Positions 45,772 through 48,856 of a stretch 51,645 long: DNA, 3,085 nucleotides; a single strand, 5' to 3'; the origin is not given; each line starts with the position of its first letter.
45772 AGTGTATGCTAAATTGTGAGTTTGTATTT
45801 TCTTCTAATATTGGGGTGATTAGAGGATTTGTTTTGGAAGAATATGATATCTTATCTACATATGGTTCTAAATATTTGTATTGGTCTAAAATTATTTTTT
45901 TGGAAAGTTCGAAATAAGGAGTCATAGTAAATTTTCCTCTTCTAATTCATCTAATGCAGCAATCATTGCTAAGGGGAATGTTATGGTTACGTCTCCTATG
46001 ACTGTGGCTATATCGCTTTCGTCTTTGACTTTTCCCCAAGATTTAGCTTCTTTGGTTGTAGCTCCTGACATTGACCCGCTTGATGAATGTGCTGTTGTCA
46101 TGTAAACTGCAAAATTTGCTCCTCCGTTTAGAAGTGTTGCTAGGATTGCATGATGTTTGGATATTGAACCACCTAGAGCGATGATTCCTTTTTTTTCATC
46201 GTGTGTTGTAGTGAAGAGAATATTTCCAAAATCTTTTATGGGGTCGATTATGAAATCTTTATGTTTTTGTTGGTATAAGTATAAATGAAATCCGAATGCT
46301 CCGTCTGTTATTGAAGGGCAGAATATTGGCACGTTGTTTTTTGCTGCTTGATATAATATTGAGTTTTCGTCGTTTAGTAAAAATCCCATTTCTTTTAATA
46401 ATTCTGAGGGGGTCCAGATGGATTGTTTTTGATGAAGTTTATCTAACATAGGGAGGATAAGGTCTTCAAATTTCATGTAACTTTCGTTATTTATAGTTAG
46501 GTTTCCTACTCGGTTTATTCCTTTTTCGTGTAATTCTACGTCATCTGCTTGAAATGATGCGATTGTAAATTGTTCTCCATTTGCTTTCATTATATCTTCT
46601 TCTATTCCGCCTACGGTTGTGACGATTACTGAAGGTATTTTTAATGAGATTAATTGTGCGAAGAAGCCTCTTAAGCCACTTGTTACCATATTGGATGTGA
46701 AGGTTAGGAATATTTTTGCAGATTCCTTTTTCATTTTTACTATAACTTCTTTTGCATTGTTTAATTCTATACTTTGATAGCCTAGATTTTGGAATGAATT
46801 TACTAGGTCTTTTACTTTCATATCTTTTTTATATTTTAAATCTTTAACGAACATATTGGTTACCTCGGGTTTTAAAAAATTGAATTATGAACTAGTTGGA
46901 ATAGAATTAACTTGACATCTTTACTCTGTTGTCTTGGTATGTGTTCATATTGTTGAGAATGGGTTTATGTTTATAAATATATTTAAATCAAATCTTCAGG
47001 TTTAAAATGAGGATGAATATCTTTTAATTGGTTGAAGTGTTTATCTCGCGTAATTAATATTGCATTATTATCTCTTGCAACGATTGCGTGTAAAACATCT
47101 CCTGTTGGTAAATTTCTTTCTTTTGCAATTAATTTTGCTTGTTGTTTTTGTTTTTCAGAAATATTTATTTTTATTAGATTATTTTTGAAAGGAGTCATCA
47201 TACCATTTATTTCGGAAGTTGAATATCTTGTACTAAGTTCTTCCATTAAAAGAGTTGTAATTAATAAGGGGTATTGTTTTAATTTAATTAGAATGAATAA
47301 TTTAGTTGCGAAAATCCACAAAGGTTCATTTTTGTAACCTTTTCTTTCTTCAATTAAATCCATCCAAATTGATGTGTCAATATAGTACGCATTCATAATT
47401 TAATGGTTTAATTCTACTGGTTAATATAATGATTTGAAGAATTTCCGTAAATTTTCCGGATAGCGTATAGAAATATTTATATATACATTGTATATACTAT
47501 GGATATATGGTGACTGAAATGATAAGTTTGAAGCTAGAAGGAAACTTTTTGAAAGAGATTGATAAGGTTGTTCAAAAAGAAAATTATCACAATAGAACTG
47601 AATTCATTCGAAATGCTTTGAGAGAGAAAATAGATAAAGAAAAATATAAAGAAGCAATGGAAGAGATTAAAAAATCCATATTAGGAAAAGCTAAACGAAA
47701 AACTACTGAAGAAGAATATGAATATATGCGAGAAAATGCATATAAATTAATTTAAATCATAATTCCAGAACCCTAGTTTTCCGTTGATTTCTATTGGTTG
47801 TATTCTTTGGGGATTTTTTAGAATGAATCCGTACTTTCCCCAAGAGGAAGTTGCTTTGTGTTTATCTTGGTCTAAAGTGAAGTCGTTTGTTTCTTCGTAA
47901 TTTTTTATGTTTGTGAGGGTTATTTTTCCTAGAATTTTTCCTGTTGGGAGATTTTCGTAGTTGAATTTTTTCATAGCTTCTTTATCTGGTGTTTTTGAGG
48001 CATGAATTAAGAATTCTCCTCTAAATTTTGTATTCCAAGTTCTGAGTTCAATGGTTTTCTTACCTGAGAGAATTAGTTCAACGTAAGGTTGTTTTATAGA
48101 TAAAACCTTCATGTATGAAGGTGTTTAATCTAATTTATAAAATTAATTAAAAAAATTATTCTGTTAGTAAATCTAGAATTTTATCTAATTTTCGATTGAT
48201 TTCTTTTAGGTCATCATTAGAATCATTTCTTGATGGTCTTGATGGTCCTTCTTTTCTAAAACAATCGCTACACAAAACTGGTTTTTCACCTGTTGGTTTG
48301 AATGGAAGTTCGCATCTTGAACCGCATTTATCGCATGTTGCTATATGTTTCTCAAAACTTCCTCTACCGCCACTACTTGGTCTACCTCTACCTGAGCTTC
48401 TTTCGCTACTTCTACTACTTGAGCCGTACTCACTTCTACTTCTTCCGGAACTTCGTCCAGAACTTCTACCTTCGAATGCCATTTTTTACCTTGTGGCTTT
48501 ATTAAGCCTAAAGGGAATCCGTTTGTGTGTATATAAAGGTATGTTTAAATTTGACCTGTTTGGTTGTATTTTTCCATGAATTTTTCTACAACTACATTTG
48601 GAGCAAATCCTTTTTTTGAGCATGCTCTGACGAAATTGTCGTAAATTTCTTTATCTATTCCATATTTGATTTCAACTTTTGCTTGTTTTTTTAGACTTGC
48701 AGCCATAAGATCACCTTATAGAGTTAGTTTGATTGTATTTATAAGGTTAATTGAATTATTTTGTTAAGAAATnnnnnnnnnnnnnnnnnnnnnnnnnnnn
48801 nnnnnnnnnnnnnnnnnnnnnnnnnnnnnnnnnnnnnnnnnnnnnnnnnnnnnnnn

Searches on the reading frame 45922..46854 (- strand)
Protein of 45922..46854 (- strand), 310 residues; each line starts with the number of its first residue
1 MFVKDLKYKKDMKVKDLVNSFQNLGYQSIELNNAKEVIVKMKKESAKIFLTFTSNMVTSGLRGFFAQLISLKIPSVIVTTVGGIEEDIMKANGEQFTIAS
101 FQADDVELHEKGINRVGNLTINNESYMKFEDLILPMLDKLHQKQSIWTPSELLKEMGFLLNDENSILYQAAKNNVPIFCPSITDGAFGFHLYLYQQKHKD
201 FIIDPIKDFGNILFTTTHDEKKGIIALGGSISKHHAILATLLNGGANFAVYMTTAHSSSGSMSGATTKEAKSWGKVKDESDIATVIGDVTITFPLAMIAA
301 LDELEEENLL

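Call 83: search_protein_families(library=pfam, proteins=[window:45922-46854:-], max_evalue=0.00001)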
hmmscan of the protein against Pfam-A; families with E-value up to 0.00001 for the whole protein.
window:45922-46854:- (310 aa): 1 family
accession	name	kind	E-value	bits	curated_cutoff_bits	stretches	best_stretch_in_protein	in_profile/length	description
PF01916.23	DS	-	4e-98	328.7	27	1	16-297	1-285/288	Deoxyhypusine synthase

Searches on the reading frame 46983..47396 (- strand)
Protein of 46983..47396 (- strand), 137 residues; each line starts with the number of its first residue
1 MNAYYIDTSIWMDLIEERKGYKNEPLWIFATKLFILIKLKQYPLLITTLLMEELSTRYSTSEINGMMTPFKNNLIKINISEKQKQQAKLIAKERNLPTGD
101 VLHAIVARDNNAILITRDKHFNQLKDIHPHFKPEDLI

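Call 3: search_protein_families(library=pfam, proteins=[window:46983-47396:-], max_evalue=1)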
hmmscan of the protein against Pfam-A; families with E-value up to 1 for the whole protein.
window:46983-47396:- (137 aa): 3 families
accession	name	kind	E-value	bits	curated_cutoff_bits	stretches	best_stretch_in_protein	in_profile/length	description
PF01850.27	PIN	-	3.5e-09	37.8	23.6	1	4-125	1-118/120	PIN domain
PF18480.7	DUF5615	-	0.01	16.1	23.8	1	106-128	43-65/110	Domain of unknown function (DUF5615)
PF13470.12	PIN_3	-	0.15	13.3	27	1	6-120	4-115/115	PIN domain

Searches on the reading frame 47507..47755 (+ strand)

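Call 3: search_protein_families(library=pfam, proteins=[window:47507-47755:+], max_evalue=1)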
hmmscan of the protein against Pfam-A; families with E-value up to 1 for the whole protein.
window:47507-47755:+ (82 aa): 7 families
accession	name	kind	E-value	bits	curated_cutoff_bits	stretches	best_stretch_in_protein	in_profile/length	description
PF17723.7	RHH_8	-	1.1e-05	25.9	25.4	1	6-60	6-61/119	Ribbon-Helix-Helix transcriptional regulator family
PF01402.27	RHH_1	-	0.00013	22.2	20.5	1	6-44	2-39/39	Ribbon-helix-helix protein, copG family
PF12229.13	PG_binding_4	-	0.0036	17.9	22.1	1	2-61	18-71/117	Putative peptidoglycan binding domain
PF13211.12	DUF4019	-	0.059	14.3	26.5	1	21-72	8-59/104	Protein of unknown function (DUF4019)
PF08785.16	Ku_PK_bind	-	0.066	13.8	25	1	17-82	33-100/120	Ku C terminal domain like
PF03693.20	ParD_antitoxin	-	0.07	14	21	1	7-53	6-52/81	Bacterial antitoxin of ParD toxin-antitoxin type II system and RHH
PF00004.35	AAA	-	0.15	13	21.2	1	14-48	62-98/131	ATPase family associated with various cellular activities (AAA)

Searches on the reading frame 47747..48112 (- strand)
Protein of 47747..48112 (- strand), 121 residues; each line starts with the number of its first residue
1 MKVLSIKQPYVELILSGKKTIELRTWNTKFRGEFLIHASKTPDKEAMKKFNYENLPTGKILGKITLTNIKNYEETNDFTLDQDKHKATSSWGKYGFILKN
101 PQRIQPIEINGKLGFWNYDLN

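Call 3: search_protein_families(library=pfam, proteins=[window:47747-48112:-], max_evalue=1)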
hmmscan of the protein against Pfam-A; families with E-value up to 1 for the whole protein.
window:47747-48112:- (121 aa): 1 family
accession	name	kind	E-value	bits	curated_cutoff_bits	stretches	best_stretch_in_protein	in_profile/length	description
PF04266.20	ASCH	-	3e-11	44.3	21.2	1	4-79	1-62/103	ASCH domain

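Call 49: search_protein_families(library=padloc, proteins=[window:47747-48112:-], max_evalue=0.1)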
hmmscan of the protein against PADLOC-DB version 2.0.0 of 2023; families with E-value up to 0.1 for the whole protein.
window:47747-48112:- (121 aa): 2 families
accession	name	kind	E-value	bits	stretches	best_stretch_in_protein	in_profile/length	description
PDLC04425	PDC-M11B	-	2.8e-05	22.6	1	3-54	4-55/132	-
PDLC04424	PDC-M11B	-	0.0002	19.3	1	3-44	11-52/142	-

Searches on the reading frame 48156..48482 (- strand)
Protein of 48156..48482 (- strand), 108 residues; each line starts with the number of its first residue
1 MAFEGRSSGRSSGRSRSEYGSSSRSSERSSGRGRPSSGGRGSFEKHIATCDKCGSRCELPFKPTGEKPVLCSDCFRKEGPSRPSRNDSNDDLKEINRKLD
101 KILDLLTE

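Call 3: search_protein_families(library=pfam, proteins=[window:48156-48482:-], max_evalue=1)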
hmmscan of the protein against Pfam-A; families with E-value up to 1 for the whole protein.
window:48156-48482:- (108 aa): 4 families
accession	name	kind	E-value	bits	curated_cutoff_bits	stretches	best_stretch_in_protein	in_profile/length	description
PF23477.1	zf_Tbcl_2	-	2.6e-14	53.1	27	1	45-78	3-36/37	Probable treble clef zinc finger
PF13314.11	DUF4083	-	0.057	13.8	25.4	1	88-106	36-54/57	Domain of unknown function (DUF4083)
PF22926.2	C1-like_CT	-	0.39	11.2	25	1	49-72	13-39/43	C1 domain-like, C-terminal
PF00937.23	CoV_nucleocap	-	0.39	10.2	30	1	6-38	138-170/342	Coronavirus nucleocapsid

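Call 49: search_protein_families(library=padloc, proteins=[window:48156-48482:-], max_evalue=0.1)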
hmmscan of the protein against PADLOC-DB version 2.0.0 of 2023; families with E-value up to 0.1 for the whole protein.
window:48156-48482:- (108 aa): 0 families

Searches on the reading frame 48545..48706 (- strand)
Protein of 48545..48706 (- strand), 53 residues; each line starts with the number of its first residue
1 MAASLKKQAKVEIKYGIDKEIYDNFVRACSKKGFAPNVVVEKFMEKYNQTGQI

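Call 3: search_protein_families(library=pfam, proteins=[window:48545-48706:-], max_evalue=1)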
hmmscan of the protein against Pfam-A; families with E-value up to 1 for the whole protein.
window:48545-48706:- (53 aa): 3 families
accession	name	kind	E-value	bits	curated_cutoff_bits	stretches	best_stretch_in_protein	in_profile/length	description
PF10723.15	RepB-RCR_reg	-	0.0089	16.4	21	1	2-48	31-77/81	Replication regulatory protein RepB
PF09288.16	UBA_3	-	0.088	13.1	20.4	1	14-42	5-29/55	Fungal ubiquitin-associated domain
PF20234.3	DUF6591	-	0.11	12.6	27.1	1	16-37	40-61/228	Family of unknown function (DUF6591)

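Call 48: search_protein_families(library=ncbifam, proteins=[window:48545-48706:-], max_evalue=1)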
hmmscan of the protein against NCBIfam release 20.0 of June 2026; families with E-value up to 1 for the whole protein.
window:48545-48706:- (53 aa): 2 families
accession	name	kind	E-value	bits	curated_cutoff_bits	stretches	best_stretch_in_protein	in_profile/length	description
NF045775.1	acetoin_reg_AlsR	exception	0.0038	16.8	430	1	5-41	186-222/290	acetoin biosynthesis transcriptional regulator AlsR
NF010256.0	PRK13702.1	subfamily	0.073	13.1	87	1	2-49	33-80/85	replication regulatory protein RepA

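Call 49: search_protein_families(library=padloc, proteins=[window:48545-48706:-], max_evalue=0.1)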
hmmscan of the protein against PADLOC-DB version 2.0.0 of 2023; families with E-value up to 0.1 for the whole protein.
window:48545-48706:- (53 aa): 0 families
